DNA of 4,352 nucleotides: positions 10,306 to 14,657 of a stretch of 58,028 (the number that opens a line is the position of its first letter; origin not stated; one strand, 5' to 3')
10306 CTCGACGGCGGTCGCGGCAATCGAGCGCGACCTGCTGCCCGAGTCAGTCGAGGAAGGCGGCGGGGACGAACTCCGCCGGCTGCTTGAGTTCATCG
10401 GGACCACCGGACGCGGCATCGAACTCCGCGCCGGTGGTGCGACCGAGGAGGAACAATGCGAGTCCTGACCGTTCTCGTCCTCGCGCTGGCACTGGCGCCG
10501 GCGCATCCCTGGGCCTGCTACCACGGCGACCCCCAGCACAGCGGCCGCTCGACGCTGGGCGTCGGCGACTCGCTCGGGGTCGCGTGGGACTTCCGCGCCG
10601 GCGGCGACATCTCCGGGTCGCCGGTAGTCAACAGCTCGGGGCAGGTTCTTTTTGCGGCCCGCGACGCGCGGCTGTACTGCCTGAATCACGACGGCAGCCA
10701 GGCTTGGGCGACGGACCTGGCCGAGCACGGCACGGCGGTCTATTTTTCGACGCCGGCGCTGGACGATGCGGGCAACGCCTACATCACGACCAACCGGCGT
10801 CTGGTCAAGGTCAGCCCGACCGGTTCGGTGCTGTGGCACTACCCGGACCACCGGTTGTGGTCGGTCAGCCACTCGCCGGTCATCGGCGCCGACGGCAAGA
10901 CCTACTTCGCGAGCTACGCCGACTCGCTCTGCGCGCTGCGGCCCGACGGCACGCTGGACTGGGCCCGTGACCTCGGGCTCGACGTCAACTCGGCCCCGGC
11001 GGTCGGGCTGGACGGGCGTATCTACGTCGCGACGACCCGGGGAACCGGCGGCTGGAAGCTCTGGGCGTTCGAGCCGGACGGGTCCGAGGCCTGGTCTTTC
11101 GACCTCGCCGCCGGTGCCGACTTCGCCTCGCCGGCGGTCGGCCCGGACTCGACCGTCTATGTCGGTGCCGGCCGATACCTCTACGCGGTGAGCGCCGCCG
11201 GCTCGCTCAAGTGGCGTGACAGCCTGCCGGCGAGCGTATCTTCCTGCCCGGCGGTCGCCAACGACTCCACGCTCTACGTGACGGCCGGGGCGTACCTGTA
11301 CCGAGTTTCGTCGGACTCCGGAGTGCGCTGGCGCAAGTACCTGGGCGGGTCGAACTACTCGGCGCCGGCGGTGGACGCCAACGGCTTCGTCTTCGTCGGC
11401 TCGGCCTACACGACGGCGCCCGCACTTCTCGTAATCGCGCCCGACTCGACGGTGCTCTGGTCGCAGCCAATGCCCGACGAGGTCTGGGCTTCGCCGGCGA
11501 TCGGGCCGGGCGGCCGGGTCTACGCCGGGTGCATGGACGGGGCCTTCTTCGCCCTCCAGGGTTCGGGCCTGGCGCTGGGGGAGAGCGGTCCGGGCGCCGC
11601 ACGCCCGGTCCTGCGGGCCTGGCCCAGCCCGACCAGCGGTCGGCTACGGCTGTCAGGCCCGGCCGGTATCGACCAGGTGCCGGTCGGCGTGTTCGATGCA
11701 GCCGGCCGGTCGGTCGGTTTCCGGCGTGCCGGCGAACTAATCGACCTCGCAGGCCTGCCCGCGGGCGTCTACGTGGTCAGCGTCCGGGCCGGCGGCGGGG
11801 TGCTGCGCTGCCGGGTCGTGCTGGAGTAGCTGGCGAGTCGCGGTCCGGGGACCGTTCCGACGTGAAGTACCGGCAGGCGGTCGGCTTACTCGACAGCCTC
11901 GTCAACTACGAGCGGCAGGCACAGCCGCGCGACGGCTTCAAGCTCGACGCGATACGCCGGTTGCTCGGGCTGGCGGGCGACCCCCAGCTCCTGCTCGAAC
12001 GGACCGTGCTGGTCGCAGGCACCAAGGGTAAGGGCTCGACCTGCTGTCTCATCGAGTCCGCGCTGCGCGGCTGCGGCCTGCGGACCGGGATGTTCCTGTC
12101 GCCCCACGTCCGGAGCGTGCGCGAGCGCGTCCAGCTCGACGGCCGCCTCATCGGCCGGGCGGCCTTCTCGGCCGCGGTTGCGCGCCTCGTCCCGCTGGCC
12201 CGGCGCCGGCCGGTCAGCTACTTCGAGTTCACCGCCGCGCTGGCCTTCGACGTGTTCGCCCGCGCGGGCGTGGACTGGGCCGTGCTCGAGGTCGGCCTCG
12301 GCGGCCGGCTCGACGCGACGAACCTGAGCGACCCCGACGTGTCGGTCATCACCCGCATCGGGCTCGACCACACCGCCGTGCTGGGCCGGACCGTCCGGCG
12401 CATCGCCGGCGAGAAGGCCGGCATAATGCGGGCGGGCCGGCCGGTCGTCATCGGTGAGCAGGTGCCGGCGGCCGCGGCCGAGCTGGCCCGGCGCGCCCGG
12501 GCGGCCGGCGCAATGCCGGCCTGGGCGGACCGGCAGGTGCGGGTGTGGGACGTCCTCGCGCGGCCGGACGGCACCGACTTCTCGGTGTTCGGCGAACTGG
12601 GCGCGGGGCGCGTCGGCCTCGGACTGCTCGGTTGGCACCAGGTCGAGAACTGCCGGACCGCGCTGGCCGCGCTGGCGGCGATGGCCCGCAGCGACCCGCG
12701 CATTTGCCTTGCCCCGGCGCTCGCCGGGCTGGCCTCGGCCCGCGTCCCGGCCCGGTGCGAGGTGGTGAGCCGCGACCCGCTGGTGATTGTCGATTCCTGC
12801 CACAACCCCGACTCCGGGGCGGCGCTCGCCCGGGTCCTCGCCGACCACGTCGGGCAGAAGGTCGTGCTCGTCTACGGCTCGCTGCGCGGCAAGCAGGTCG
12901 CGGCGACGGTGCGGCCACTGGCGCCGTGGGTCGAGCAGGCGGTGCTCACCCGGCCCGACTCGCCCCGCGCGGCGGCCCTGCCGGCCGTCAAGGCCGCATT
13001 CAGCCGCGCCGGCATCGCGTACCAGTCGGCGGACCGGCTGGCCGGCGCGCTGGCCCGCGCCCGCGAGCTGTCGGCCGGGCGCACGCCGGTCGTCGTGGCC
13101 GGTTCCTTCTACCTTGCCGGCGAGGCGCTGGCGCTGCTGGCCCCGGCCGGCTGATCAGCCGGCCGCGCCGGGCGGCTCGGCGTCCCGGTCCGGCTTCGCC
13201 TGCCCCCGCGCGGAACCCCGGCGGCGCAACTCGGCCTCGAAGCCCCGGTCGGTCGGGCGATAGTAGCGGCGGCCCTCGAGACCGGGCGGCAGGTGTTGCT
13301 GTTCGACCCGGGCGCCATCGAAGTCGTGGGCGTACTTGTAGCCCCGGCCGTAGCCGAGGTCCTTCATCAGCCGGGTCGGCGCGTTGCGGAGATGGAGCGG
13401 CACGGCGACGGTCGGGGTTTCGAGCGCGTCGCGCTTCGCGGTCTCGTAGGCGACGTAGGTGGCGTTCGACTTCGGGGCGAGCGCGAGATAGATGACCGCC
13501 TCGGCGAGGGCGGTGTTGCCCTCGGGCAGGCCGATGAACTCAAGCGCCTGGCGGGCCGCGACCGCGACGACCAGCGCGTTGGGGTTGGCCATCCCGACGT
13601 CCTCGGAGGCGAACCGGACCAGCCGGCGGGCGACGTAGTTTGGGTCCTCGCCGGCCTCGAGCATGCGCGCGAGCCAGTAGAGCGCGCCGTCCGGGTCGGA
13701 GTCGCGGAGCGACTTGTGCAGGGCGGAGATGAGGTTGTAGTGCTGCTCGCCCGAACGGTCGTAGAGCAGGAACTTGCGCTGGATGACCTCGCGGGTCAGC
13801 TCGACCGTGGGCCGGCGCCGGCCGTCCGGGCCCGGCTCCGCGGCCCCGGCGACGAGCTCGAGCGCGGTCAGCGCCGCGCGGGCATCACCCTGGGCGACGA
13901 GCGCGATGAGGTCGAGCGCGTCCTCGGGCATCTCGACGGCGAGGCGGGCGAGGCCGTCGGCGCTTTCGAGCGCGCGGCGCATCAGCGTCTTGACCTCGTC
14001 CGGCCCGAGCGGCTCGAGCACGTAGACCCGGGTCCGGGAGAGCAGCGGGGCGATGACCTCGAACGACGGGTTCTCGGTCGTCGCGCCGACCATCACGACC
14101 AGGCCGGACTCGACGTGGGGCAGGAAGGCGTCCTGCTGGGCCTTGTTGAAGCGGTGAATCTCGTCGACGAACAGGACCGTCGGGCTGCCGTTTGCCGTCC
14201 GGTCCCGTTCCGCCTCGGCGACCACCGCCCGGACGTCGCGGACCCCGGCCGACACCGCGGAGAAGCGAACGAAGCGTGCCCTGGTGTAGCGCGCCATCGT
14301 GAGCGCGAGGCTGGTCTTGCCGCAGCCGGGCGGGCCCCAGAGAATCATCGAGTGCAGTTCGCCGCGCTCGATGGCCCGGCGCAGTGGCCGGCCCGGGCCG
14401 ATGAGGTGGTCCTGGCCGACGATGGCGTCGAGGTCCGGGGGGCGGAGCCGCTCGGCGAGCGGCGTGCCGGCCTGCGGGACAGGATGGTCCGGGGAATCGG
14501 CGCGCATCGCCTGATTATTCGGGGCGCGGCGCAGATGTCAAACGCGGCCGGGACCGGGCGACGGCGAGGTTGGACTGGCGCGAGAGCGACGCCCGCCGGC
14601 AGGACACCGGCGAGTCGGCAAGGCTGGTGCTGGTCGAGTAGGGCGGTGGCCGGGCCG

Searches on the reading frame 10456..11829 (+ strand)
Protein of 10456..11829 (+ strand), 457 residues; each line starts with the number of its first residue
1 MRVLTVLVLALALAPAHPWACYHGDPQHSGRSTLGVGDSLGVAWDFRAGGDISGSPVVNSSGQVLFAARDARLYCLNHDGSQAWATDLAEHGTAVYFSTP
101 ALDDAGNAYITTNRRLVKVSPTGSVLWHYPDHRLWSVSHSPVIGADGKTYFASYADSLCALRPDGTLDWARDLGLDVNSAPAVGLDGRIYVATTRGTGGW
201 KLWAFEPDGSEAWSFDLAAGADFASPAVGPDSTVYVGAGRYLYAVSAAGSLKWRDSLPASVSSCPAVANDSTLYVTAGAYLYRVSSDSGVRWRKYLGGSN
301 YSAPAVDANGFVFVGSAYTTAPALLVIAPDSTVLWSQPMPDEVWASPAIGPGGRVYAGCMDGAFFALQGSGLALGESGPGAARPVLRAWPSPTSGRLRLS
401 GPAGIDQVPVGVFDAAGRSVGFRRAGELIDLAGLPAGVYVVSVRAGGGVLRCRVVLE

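Call 22: search_protein_families(library=pfam, proteins=[window:10456-11829:+], max_evalue=0.001)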
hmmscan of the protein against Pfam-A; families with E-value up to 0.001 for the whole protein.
window:10456-11829:+ (457 aa): 3 families
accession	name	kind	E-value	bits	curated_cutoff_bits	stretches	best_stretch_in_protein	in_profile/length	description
PF13570.13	Beta-prop_ACSF4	-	5.4e-26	92.2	133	3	121-271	120-267/329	Beta-alanine-activating enzyme, beta-propeller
PF13360.13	PQQ_2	-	1.2e-22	81.1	27.6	3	204-339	7-146/233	Outer membrane protein assembly factor BamB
PF18962.6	Por_Secre_tail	-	0.00044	20.9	27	0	389-447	2-66/75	Secretion system C-terminal sorting domain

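Call 36: search_protein_families(library=ncbifam, proteins=[window:10456-11829:+], max_evalue=0.01)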
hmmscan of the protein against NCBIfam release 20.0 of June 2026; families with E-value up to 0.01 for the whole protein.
window:10456-11829:+ (457 aa): 3 families
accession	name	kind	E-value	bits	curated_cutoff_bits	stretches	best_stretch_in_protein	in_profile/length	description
TIGR03300.1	assembly_YfgL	equivalog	6.4e-15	54.7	285.2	4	186-290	65-166/377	outer membrane protein assembly factor BamB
TIGR04183.1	Por_Secre_tail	domain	6e-08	32.6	23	1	389-455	2-70/72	T9SS type A sorting domain-containing protein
NF008351.0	PRK11138.1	equivalog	7.3e-08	31.3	423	0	189-338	72-232/394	outer membrane protein assembly factor BamB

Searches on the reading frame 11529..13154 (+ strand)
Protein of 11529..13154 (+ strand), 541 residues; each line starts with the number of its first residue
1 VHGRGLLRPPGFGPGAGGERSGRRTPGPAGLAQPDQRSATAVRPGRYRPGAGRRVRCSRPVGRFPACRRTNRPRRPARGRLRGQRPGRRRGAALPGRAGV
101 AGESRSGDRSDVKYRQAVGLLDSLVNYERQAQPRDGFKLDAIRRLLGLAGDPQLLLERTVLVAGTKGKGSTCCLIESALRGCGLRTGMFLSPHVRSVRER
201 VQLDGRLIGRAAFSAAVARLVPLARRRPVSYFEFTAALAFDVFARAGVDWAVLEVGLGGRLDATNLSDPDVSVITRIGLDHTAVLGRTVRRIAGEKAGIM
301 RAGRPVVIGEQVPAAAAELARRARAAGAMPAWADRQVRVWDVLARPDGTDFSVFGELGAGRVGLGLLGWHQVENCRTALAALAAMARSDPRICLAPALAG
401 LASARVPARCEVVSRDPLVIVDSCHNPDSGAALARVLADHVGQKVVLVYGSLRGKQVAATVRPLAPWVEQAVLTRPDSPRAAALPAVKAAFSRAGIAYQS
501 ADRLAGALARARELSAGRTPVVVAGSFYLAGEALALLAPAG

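Call 22: search_protein_families(library=pfam, proteins=[window:11529-13154:+], max_evalue=0.001)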
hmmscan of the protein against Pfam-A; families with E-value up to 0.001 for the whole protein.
window:11529-13154:+ (541 aa): 2 families
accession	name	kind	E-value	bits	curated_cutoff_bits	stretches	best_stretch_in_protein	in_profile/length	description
PF02875.26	Mur_ligase_C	-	1.6e-12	48.8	28.4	1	409-527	2-127/127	Mur ligase, glutamate ligase domain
PF08245.18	Mur_ligase_M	-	2.1e-08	34.8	24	1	162-381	1-199/200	Mur ligase middle domain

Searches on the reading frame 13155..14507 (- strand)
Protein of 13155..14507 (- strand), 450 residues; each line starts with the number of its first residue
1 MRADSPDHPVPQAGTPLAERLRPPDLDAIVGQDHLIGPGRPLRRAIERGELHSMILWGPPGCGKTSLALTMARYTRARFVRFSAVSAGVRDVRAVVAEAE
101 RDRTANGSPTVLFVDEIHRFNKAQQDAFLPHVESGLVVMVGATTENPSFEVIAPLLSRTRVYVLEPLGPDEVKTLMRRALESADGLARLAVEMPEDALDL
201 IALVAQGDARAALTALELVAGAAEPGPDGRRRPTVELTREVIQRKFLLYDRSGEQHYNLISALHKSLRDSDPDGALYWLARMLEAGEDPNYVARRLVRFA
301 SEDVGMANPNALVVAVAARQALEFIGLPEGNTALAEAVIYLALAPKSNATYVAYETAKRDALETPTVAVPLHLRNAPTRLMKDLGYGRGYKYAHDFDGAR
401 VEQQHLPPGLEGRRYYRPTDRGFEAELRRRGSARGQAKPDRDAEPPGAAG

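Call 22: search_protein_families(library=pfam, proteins=[window:13155-14507:-], max_evalue=0.001)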
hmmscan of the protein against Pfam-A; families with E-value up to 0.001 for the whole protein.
window:13155-14507:- (450 aa): 9 families
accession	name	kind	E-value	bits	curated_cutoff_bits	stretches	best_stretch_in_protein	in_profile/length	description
PF12002.13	MgsA_C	-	5.4e-68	228.6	27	1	270-430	2-162/167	MgsA AAA+ ATPase C terminal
PF16193.11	AAA_assoc_2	-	1.6e-24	86.4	34.3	1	190-268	4-81/81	AAA C-terminal domain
PF00004.35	AAA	-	1.4e-15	58.3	21.2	1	54-160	1-124/131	ATPase family associated with various cellular activities (AAA)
PF05496.18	RuvB_N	-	1.5e-09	38.3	27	1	21-143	1-120/159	Holliday junction DNA helicase RuvB P-loop domain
PF13191.12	AAA_16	-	1.2e-07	32.8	32.6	0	44-78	17-52/167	AAA ATPase domain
PF01078.27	Mg_chelatase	-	1.3e-05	25.1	20.3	0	51-71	22-42/207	Magnesium chelatase, subunit ChlI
PF07728.20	AAA_5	-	1.8e-05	25.2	22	1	54-133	2-91/139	AAA domain (dynein-related subfamily)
PF13173.12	AAA_14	-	0.00054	20.4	27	0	54-168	5-124/129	AAA domain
PF13401.12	AAA_22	-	0.00078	20.2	27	0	53-96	7-54/130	AAA domain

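Call 28: find_encoding_contigs(protein=window:13155-14507:-, flank=10000, max_places=10)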
Protein window:13155-14507:- (450 aa): no gene with exactly this product is on record in the collection.
